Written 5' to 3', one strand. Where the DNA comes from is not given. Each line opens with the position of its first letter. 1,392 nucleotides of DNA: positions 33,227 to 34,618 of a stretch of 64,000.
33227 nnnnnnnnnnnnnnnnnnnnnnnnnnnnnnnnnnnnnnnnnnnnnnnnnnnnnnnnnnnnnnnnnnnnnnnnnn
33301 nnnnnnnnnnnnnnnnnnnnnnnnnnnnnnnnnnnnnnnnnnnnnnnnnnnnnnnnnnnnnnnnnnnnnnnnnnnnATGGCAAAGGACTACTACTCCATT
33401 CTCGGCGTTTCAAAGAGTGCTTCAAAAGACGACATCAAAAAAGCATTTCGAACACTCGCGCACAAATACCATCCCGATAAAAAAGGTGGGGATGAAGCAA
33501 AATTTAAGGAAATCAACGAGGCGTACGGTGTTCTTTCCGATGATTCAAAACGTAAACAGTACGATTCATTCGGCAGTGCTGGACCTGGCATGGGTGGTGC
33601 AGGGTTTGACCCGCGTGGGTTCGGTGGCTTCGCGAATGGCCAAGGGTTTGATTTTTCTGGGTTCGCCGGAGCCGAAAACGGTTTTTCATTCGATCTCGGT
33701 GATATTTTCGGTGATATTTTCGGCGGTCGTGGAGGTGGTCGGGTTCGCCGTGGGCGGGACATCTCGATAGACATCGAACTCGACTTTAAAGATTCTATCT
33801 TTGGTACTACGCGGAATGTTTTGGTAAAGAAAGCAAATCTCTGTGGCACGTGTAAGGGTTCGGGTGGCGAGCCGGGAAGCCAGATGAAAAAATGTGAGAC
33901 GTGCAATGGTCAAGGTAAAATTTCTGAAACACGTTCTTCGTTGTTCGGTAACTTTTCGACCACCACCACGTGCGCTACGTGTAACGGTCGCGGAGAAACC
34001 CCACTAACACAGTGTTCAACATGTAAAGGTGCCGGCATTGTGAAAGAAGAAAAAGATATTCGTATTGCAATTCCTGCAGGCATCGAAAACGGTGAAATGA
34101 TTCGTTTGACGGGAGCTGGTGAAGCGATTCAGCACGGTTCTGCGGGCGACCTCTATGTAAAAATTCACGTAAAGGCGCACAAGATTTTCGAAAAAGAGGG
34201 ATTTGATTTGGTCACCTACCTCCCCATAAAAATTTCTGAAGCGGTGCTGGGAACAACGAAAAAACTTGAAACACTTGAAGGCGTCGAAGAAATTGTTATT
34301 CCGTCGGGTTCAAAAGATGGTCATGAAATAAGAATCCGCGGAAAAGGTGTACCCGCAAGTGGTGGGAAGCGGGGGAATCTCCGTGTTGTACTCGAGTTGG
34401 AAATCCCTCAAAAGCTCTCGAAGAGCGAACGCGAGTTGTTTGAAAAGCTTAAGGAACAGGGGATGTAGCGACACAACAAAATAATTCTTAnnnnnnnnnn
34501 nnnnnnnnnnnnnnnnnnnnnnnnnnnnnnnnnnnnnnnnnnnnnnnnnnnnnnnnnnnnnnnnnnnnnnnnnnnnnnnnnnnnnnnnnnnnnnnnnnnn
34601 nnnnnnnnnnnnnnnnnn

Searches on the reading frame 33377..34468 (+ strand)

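Call 47: search_protein_families(library=pfam, proteins=[window:33377-34468:+], max_evalue=0.001)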
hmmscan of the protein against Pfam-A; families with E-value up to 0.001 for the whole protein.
window:33377-34468:+ (363 aa): 3 families
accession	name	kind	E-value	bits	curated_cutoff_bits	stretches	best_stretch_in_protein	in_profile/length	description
PF01556.23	DnaJ_C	-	8.5e-39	133.5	26.6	1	129-344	1-152/152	DnaJ C terminal domain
PF00226.36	DnaJ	-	5.4e-25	87.7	27.8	1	4-63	1-63/63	DnaJ domain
PF00684.25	DnaJ_CXXCXGXG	-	2e-13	50.8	32.7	1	156-220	1-65/65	DnaJ central domain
